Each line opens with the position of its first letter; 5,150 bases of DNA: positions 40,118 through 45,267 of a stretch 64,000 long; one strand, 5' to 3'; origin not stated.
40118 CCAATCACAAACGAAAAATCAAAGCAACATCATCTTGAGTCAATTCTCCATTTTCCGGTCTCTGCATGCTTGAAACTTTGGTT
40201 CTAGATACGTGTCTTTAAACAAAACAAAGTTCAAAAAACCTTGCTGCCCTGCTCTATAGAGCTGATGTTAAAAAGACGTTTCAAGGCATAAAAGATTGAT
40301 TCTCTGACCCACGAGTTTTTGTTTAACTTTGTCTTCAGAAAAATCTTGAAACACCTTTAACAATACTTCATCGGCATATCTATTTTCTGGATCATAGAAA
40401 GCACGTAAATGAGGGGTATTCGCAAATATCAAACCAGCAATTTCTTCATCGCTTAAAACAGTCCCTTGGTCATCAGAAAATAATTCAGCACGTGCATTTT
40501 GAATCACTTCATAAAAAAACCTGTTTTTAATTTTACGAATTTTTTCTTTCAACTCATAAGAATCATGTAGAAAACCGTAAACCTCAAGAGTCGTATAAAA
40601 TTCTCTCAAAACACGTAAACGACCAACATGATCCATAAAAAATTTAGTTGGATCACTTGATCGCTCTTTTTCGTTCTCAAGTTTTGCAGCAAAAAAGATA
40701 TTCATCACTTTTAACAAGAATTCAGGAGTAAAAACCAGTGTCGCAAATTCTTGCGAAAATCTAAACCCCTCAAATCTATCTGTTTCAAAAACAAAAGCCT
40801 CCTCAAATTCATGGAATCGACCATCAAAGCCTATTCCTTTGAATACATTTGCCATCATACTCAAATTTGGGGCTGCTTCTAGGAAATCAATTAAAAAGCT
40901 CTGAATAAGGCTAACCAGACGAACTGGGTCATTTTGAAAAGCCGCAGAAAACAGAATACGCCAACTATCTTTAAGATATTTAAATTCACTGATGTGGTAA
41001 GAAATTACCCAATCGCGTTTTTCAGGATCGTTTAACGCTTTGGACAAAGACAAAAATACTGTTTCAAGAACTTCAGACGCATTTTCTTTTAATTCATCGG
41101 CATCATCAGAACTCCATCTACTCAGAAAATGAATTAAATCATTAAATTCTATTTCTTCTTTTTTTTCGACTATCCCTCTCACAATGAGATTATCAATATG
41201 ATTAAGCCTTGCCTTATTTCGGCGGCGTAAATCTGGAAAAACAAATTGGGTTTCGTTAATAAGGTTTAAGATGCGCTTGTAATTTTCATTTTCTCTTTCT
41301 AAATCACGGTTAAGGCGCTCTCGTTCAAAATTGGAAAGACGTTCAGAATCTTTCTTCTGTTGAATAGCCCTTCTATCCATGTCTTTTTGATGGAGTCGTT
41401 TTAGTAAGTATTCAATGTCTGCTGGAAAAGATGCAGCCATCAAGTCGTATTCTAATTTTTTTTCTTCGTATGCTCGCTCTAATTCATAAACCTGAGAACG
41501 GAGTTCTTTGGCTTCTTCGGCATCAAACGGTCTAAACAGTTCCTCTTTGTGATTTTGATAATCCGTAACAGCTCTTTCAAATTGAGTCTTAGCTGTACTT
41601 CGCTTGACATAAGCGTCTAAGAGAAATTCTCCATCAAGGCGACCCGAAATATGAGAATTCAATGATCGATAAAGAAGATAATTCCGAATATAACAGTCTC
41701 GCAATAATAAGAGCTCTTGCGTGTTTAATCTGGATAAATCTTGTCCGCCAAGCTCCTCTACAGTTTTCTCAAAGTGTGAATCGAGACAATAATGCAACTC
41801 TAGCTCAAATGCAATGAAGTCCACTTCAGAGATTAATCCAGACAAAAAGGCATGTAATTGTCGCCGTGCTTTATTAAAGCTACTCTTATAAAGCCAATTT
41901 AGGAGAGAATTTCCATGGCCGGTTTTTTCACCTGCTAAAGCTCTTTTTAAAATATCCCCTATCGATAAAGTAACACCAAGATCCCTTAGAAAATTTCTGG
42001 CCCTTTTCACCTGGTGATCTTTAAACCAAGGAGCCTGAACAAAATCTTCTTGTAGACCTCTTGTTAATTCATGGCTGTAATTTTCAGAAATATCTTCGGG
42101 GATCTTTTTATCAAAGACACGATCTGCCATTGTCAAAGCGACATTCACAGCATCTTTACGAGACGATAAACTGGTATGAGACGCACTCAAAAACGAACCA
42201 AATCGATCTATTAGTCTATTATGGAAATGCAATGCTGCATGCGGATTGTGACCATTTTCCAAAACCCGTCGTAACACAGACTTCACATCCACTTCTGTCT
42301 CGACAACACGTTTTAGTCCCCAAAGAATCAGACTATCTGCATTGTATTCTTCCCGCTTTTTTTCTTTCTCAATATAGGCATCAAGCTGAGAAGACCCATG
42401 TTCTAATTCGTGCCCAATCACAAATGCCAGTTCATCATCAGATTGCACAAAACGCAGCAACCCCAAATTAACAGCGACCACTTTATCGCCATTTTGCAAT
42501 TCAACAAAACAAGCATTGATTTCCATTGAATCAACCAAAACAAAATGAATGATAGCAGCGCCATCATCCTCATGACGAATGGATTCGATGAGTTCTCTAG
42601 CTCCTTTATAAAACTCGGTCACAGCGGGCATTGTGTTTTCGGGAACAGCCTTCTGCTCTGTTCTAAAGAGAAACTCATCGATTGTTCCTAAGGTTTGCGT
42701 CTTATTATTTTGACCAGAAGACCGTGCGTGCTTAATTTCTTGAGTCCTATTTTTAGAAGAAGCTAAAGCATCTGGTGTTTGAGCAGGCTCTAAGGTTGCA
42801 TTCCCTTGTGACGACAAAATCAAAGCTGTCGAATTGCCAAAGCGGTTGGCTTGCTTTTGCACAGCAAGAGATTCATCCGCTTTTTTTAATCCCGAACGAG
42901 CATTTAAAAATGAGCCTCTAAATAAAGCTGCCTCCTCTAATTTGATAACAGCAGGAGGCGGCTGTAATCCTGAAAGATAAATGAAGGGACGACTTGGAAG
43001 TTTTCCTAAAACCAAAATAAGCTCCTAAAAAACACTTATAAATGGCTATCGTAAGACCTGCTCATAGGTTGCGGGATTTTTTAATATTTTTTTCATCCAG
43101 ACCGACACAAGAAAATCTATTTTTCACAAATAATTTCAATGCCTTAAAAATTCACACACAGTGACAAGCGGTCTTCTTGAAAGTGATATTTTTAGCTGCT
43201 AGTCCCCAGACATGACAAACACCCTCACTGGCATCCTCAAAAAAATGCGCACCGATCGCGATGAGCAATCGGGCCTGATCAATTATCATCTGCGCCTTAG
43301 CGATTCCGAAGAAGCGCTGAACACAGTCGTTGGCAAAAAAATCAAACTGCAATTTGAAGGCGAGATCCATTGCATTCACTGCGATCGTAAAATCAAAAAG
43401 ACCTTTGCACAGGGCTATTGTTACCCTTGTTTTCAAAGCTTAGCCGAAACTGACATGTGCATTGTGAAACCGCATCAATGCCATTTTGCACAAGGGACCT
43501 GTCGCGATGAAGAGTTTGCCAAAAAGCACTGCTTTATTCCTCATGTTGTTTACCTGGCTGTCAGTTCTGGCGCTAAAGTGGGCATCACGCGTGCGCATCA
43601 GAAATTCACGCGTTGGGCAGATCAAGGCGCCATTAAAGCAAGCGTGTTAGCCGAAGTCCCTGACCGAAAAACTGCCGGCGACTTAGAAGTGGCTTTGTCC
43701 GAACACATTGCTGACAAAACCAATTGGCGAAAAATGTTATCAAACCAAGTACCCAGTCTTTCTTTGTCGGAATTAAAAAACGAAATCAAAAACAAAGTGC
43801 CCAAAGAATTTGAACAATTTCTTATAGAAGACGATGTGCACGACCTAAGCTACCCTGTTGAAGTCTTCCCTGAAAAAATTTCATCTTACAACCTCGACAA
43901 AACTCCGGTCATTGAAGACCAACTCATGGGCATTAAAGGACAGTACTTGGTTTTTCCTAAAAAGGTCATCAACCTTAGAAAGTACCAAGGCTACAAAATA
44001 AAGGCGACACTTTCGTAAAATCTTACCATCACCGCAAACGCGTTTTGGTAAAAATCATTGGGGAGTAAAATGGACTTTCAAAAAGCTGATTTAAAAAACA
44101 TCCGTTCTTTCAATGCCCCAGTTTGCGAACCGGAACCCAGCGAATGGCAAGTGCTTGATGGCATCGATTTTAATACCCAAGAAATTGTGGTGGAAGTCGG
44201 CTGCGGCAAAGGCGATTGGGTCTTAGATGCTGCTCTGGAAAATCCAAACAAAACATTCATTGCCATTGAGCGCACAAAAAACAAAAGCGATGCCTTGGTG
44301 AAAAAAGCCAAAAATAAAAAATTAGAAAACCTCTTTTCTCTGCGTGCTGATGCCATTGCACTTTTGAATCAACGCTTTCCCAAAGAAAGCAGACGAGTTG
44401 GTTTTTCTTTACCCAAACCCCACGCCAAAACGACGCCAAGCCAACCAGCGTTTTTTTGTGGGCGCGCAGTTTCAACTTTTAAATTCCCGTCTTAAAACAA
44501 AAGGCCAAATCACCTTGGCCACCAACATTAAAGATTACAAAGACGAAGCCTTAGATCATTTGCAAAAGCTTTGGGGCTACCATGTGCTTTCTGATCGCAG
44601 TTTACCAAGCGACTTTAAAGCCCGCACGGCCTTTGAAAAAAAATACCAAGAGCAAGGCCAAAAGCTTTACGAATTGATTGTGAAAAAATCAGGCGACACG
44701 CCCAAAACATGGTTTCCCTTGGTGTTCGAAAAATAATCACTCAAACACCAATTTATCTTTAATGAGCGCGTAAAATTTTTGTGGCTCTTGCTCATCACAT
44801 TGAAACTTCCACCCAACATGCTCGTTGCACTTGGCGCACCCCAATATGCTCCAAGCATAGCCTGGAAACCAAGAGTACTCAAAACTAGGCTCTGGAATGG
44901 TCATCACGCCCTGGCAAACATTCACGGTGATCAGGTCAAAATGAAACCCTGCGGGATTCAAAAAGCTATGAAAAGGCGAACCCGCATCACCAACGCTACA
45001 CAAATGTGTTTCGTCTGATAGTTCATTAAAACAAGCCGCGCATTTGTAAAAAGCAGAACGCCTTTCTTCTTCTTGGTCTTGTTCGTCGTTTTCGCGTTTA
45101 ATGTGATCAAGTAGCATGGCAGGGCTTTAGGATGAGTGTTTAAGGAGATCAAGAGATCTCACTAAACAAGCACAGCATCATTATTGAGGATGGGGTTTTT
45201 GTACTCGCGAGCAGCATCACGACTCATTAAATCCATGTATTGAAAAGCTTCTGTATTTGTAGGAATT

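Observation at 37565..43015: Probable giant M48-protease / ABC1-kinase fusion hidden by indels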

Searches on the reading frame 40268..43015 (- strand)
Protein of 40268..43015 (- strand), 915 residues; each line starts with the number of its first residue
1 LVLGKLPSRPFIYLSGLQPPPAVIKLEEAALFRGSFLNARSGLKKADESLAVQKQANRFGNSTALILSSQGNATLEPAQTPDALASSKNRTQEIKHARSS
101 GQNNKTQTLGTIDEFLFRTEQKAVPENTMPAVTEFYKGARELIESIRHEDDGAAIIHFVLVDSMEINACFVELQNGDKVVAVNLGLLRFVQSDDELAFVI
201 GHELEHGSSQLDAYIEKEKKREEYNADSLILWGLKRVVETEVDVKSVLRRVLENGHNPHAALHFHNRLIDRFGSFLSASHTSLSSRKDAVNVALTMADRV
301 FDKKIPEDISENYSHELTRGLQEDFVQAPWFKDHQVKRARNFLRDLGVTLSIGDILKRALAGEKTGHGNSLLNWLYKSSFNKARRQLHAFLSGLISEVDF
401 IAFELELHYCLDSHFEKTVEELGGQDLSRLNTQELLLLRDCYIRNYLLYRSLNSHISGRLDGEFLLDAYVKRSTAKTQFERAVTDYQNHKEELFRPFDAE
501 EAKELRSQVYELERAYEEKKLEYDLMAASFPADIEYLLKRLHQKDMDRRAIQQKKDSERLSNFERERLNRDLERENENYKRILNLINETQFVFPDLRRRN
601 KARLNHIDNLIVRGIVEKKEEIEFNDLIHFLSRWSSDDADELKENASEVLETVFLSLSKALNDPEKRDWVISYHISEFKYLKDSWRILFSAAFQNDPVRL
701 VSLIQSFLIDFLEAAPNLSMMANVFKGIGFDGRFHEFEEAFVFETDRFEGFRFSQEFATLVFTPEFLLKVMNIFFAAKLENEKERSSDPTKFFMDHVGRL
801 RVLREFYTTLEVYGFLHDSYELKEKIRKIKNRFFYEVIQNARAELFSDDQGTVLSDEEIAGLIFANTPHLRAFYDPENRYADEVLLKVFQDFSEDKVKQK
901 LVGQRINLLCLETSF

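Call 6: search_protein_families(library=pfam, proteins=[window:40268-43015:-], max_evalue=0.01)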
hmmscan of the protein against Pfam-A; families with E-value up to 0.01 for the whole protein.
window:40268-43015:- (915 aa): 1 family
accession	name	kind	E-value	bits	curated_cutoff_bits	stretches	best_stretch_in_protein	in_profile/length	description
PF01435.24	Peptidase_M48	-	1.4e-06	28.7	20.3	1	156-206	25-75/186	Peptidase family M48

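Call 65: find_related_loci(query=window:40271-43015:-, collection=metagenome_contigs, flank=8000)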
Query window:40271-43015:- (915 aa) in metagenome_contigs; peptide patterns used: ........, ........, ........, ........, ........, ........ (x = any residue, [..] = any of these).
160 stretches matched a pattern, but none encodes a relative of the query by tblastn (E <= 1e-3).

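Call 77: find_encoding_contigs(protein=window:40271-43015:-, flank=4000, max_places=6)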
Protein window:40271-43015:- (915 aa): no gene with exactly this product is on record in the collection.

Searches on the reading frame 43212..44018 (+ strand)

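Call 6: search_protein_families(library=pfam, proteins=[window:43212-44018:+], max_evalue=0.01)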
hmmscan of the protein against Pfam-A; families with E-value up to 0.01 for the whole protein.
window:43212-44018:+ (268 aa): 1 family
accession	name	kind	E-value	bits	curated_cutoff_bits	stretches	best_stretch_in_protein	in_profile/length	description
PF10977.13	DUF2797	-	6e-94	314.6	25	1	41-263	1-227/227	Protein of unknown function (DUF2797)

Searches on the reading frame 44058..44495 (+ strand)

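Call 62: search_protein_families(library=pfam, max_evalue=0.01, proteins=[window:44058-44495:+])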
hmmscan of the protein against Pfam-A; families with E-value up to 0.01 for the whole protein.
window:44058-44495:+ (145 aa): 6 families
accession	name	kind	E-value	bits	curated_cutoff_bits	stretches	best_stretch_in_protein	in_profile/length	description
PF02390.23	Methyltransf_4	-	2.9e-18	66.4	24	1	41-125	2-87/173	Putative methyltransferase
PF13847.12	Methyltransf_31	-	1.8e-05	24.9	27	1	42-108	5-71/145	Methyltransferase domain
PF08123.19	DOT1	-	4e-05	23.7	23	1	31-112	33-115/205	Histone methylation protein DOT1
PF24675.1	NpmA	-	0.00021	21.1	60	1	39-99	22-86/214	16S rRNA (adenine(1408)-N(1))-methyltransferase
PF13649.12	Methyltransf_25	-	0.00035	21.6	27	1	44-111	1-64/97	Methyltransferase domain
PF08242.18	Methyltransf_12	-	0.0092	17.1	30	0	45-105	1-61/98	Methyltransferase domain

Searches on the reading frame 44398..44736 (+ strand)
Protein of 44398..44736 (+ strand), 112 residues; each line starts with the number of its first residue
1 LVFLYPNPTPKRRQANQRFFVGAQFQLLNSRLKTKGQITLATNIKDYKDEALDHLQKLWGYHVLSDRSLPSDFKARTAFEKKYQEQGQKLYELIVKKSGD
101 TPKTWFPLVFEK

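Call 62: search_protein_families(library=pfam, max_evalue=0.01, proteins=[window:44398-44736:+])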
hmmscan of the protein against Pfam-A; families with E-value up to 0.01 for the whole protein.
window:44398-44736:+ (112 aa): 2 families
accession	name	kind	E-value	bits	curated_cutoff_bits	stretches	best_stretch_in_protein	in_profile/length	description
PF02390.23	Methyltransf_4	-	2.1e-12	47.3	24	1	1-93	76-173/173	Putative methyltransferase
PF24755.2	SpoVR_C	-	0.0012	19.3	27.6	1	46-63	31-48/55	SpoVR-like C-terminal domain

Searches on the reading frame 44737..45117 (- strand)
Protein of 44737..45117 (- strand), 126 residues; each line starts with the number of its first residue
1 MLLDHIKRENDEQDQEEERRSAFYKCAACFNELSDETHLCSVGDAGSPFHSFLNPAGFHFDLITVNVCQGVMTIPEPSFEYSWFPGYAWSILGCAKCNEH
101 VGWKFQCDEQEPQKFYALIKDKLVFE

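Call 62: search_protein_families(library=pfam, max_evalue=0.01, proteins=[window:44737-45117:-])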
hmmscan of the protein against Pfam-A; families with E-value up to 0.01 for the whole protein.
window:44737-45117:- (126 aa): 1 family
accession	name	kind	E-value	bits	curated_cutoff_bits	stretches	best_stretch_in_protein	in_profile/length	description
PF03226.21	Yippee-Mis18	-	7.1e-10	39.4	26.6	1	24-111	3-78/108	Yippee zinc-binding/DNA-binding /Mis18, centromere assembly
